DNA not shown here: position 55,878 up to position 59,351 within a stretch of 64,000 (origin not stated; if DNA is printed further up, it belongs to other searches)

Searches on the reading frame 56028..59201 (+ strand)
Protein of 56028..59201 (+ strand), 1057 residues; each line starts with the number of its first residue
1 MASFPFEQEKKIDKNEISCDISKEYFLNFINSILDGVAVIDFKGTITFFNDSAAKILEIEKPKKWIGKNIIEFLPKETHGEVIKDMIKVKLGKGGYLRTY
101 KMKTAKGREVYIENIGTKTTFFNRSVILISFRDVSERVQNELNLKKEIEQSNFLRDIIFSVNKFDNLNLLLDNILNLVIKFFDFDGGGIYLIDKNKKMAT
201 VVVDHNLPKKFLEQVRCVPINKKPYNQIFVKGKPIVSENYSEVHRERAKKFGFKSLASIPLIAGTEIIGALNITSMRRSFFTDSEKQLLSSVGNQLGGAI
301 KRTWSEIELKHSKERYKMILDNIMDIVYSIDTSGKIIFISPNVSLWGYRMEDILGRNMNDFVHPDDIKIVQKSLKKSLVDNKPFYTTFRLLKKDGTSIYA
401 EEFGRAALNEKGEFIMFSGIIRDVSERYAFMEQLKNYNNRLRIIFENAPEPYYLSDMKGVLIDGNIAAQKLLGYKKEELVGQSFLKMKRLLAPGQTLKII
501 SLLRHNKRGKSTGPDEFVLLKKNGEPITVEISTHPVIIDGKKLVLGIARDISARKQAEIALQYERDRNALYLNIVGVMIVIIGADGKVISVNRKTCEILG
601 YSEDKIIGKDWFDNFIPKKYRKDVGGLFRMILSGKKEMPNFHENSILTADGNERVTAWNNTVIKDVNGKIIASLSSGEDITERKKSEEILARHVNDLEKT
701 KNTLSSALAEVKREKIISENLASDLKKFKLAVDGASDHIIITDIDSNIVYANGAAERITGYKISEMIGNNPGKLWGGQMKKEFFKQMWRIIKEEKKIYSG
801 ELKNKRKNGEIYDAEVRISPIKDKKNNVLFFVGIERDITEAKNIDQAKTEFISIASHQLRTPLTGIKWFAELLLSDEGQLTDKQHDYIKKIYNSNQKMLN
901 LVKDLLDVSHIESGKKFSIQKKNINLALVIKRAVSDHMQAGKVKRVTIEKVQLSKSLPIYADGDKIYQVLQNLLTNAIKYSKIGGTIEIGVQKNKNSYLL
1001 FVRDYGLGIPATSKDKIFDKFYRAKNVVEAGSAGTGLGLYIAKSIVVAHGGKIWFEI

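Call 12: search_protein_families(library=ncbifam, proteins=[window:56028-59201:+], max_evalue=0.00001)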
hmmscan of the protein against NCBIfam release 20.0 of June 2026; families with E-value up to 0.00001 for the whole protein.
window:56028-59201:+ (1057 aa): 89 families (the best 25 are shown)
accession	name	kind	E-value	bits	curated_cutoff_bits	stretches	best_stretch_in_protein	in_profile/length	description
TIGR00229.1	sensory_box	domain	5.5e-100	330.3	22.9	5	725-846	4-124/126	PAS domain S-box protein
NF047874.1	MASE3_PAS_HK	subfamily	2e-83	281.3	560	5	696-1055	238-609/655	MASE3 domain-containing sensor histidine kinase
NF046044.1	PnpS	equivalog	2.8e-73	247.2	400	1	679-1054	11-374/390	two-component system histidine kinase PnpS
NF033092.0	HK_WalK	equivalog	7.5e-65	219.6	725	1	697-1056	235-579/594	cell wall metabolism sensor histidine kinase WalK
NF008468.0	PRK11360.1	equivalog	1.4e-62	212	646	2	729-1053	271-590/616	two-component system sensor histidine kinase AtoS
TIGR02966.1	phoR_proteo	equivalog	3e-61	207.3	334.2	1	724-1053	4-317/333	phosphate regulon sensor histidine kinase PhoR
NF008302.0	PRK11091.1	equivalog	4.6e-51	173.9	838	1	701-1053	130-487/779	aerobic respiration two-component sensor histidine kinase ArcB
NF045911.1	TCSHisKinNblS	equivalog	2.1e-49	168.4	1000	1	694-1053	236-602/621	two-component system sensor histidine kinase NblS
NF033093.1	HK_VicK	exception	6.4e-48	163.5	680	1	682-1055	53-419/448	cell wall metabolism sensor histidine kinase VicK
NF041880.1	EPS_EpsF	equivalog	9.6e-44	149.7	900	1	713-1056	133-476/492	response regulator EpsF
TIGR02938.1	nifL_nitrog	equivalog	1.3e-43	149.3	242.45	2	728-847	6-124/494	nitrogen fixation negative regulator NifL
NF045595.1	HK_scytonemin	equivalog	3.4e-43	148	865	1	717-1054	273-618/637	scytonemin biosynthesis sensor histidine kinase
TIGR02956.1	TMAO_torS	equivalog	1.5e-39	135.9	676.5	1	840-1055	456-666/967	TMAO reductase system sensor histidine kinase/response regulator TorS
NF041777.1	sens_FixL_Rhizob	equivalog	1.9e-38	132.3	850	2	692-1056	89-466/485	sensor protein FixL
NF008235.0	PRK11006.1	equivalog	6.3e-37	127.5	390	1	712-1051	84-403/431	phosphate regulon sensor histidine kinase PhoR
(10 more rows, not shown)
